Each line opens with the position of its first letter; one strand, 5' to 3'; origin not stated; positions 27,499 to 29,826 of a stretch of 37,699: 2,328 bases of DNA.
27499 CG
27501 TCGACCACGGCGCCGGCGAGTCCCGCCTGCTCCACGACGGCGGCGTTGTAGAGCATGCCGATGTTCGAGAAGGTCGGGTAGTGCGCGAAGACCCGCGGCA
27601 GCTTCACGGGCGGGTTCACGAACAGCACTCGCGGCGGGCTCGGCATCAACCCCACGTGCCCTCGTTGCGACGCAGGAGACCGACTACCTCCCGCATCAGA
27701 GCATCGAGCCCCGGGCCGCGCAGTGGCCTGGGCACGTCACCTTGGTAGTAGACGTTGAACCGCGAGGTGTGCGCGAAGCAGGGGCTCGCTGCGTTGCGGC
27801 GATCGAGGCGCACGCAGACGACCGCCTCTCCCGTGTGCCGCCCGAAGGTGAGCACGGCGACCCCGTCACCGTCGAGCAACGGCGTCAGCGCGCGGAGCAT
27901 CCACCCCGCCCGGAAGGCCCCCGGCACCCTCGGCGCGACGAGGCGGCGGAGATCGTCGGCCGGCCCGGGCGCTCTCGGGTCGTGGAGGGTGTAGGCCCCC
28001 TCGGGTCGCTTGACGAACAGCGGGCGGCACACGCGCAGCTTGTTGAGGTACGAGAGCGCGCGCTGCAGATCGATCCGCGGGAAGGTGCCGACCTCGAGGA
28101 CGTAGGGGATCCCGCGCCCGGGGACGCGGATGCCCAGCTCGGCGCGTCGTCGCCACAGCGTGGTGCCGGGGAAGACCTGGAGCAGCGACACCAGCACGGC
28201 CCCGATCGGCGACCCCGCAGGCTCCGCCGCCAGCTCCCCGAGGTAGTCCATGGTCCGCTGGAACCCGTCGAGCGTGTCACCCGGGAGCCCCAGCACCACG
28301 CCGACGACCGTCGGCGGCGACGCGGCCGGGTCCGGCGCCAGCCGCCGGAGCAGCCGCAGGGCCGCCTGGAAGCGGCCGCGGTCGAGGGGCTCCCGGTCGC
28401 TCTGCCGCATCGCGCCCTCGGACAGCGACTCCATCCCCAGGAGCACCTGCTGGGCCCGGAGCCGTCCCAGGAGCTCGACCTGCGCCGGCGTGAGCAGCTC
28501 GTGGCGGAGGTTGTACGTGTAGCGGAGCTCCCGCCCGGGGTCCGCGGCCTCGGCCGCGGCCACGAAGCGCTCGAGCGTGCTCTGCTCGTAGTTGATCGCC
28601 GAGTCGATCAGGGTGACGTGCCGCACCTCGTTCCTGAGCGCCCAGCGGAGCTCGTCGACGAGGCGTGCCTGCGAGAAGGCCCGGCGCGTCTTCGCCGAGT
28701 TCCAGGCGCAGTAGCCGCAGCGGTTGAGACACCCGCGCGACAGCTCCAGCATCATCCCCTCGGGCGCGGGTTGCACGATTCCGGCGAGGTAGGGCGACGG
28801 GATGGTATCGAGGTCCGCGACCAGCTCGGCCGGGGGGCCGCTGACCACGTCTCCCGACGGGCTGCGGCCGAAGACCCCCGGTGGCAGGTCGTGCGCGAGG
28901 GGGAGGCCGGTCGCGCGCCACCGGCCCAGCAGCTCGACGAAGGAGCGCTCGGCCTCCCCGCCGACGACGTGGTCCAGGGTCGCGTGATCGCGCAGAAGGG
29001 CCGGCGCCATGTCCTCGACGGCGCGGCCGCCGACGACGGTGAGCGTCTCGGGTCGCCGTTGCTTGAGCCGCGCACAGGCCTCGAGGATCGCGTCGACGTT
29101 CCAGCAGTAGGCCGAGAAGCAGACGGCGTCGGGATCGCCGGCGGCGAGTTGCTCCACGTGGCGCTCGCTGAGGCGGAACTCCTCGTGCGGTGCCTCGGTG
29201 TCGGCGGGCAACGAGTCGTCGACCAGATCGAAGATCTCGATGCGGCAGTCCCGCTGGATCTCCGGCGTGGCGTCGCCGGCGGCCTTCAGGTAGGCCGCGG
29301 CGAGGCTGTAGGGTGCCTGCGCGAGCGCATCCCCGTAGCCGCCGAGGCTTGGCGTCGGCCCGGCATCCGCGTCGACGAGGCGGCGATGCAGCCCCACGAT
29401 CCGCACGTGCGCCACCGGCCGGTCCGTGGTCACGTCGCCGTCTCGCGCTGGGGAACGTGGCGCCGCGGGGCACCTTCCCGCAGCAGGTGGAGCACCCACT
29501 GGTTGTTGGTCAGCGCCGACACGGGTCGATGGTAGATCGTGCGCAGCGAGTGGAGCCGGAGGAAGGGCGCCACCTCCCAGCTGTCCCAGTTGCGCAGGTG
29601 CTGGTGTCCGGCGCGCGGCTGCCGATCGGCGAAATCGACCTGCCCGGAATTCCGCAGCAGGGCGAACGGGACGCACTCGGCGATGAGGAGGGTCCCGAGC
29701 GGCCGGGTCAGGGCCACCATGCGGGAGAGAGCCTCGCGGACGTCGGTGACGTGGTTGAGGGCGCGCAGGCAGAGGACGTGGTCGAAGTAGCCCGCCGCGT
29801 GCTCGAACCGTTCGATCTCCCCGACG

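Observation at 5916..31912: Cluster-specific ~80-aa module fused to seven or eight otherwise unrelated proteins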

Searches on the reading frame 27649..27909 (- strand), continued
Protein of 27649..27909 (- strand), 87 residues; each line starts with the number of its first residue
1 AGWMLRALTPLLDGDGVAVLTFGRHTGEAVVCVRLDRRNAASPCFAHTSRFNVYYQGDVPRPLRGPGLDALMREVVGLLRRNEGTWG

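Call 100: search_protein_families(library=pfam, proteins=[P0014, P0051, P0048], max_evalue=1)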
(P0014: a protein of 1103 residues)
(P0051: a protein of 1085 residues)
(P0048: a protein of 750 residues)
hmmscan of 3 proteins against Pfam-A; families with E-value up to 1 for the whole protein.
P0014 (1103 aa): 3 families
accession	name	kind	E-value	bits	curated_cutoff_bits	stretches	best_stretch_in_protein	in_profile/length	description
PF13424.12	TPR_12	-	0.06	14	30.1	1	955-1011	9-72/77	Tetratricopeptide repeat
PF13428.12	TPR_14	-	0.095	13.9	23.5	0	838-874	3-39/44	Tetratricopeptide repeat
PF07719.23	TPR_2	-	0.89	10.3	27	0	985-1012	2-29/34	Tetratricopeptide repeat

P0051 (1085 aa): 9 families
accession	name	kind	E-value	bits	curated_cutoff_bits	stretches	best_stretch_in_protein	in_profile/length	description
PF13428.12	TPR_14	-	1.9e-05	25.3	23.5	0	977-1010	1-35/44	Tetratricopeptide repeat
PF14559.12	TPR_19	-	0.00016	22.4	25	1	954-1014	2-61/68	Tetratricopeptide repeat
PF07719.23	TPR_2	-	0.00071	20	27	1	977-1006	1-30/34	Tetratricopeptide repeat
PF25062.1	ARM_TT21_N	-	0.0062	16.7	40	1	924-996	116-185/222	Tetratricopeptide repeat protein 21 N-terminal ARM repeat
PF13424.12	TPR_12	-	0.012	16.2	30.1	1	954-1005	14-73/77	Tetratricopeptide repeat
PF13371.12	TPR_9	-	0.022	15.2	35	0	924-968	11-54/73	Tetratricopeptide repeat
PF13432.12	TPR_16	-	0.023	15.6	32.7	0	952-1009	6-59/65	Tetratricopeptide repeat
PF00515.34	TPR_1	-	0.094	13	27.8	1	978-1005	2-29/34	Tetratricopeptide repeat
PF13374.12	TPR_10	-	0.35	11.4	27.5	0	980-1005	5-30/42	Tetratricopeptide repeat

P0048 (750 aa): 11 families
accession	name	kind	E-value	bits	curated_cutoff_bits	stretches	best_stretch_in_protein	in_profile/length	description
PF14559.12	TPR_19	-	1.7e-10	41.5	25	3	263-325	5-65/68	Tetratricopeptide repeat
PF07719.23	TPR_2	-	1.9e-08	34.2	27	0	427-451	8-32/34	Tetratricopeptide repeat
PF13424.12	TPR_12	-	2.5e-06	28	30.1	1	425-476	8-67/77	Tetratricopeptide repeat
PF13181.12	TPR_8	-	3.8e-06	27.1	25.7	0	254-277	6-29/34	Tetratricopeptide repeat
PF13432.12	TPR_16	-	3.3e-05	24.7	32.7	2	432-488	9-65/65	Tetratricopeptide repeat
PF13428.12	TPR_14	-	0.0053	17.8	23.5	1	356-391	5-40/44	Tetratricopeptide repeat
PF20308.4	TPR-S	-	0.0059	17.6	27.6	0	346-399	14-60/102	Tetratricopeptide Repeats-Sensor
PF25064.1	ARM_TT21_5th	-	0.0067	17.2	27.8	1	367-448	16-100/117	TT21 fifth ARM repeats domain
PF13374.12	TPR_10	-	0.026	15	27.5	0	177-201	15-39/42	Tetratricopeptide repeat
PF04932.20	Wzy_C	-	0.13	12.5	31.7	1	566-604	18-57/149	O-Antigen ligase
PF21314.2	TM_ErbB1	-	0.83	9.9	27.1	0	564-586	5-27/36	Epidermal growth factor receptor transmembrane-juxtamembrane segment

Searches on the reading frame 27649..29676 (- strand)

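Call 7: search_protein_families(library=pfam, proteins=[window:27649-29676:-], max_evalue=0.01)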
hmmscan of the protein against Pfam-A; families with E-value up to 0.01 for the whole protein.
window:27649-29676:- (676 aa): 2 families
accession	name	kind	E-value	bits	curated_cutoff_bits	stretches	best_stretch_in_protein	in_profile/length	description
PF02310.24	B12-binding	-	5.2e-12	46.1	32.1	1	164-249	40-120/121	B12 binding domain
PF04055.27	Radical_SAM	-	1.1e-09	39.1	29.5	1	311-479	2-166/166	Radical SAM superfamily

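Call 14: search_protein_families(library=ncbifam, proteins=[window:27649-29451:-], max_evalue=0.01)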
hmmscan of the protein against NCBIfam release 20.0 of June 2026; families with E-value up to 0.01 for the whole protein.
window:27649-29451:- (601 aa): 15 families
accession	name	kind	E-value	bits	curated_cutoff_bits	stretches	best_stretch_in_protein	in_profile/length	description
NF033712.0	B12_rSAM_KedN5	subfamily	2.7e-30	105.2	700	1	49-286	17-251/624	KedN5 family methylcobalamin-dependent radical SAM C-methyltransferase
TIGR03975.1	rSAM_ocin_1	subfamily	1.3e-19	70.1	281.85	1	96-350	118-380/606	RiPP maturation radical SAM C-methyltransferase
NF050148.1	rSAM_ApyD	equivalog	1.3e-12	46.9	750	1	94-438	62-395/645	RiPP biosynthesis radical SAM protein ApyD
TIGR04367.1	HpnR_B12_rSAM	equivalog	2.4e-12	46.1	650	1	98-357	52-311/490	hopanoid C-3 methylase HpnR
TIGR04385.1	B12_rSAM_cofa1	equivalog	3.7e-11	42.9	450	1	129-434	93-392/438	B12 lower ligand biosynthesis radical SAM protein BzaD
TIGR04013.1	B12_SAM_MJ_1487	hypoth_equivalog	1.6e-10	40.4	251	1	95-251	31-170/382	TIGR04013 family B12-binding domain/radical SAM domain-containing protein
TIGR03471.1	HpnJ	equivalog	3.5e-10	39.4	577.6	1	122-438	84-389/472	hopanoid biosynthesis associated radical SAM protein HpnJ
TIGR02026.1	BchE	equivalog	1.2e-08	34.3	481.35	1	96-346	53-311/497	magnesium-protoporphyrin IX monomethyl ester anaerobic oxidative cyclase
TIGR04072.2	rSAM_ladder_B12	equivalog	1.6e-08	33.7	360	1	235-352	183-301/443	lipid biosynthesis B12-binding/radical SAM protein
TIGR04295.1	B12_rSAM_oligo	hypoth_equivalog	4.5e-07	28.9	400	1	228-352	196-313/422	TIGR04295 family B12-binding domain-containing radical SAM protein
TIGR00089.1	TIGR00089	subfamily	1.5e-06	27.3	251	1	234-408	142-319/429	MiaB/RimO family radical SAM methylthiotransferase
NF038361.1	rSAM_Sden_1168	equivalog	2.5e-06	26.3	575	1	70-432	101-469/560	Sden_1168 family B12-binding radical SAM P-methyltransferase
TIGR04479.1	bcpD_PhpK_rSAM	subfamily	8.9e-06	24.3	600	1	235-407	244-409/504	PhpK family radical SAM P-methyltransferase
TIGR04014.1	B12_SAM_MJ_0865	equivalog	0.00055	18.8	360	1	131-432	64-354/434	methyl-coenzyme M reductase glutamine C-methyltransferase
NF040542.1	rSAM_RCCLKC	equivalog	0.0043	16.3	450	1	158-284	99-234/423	arsinothricin biosynthesis radical SAM protein ArsL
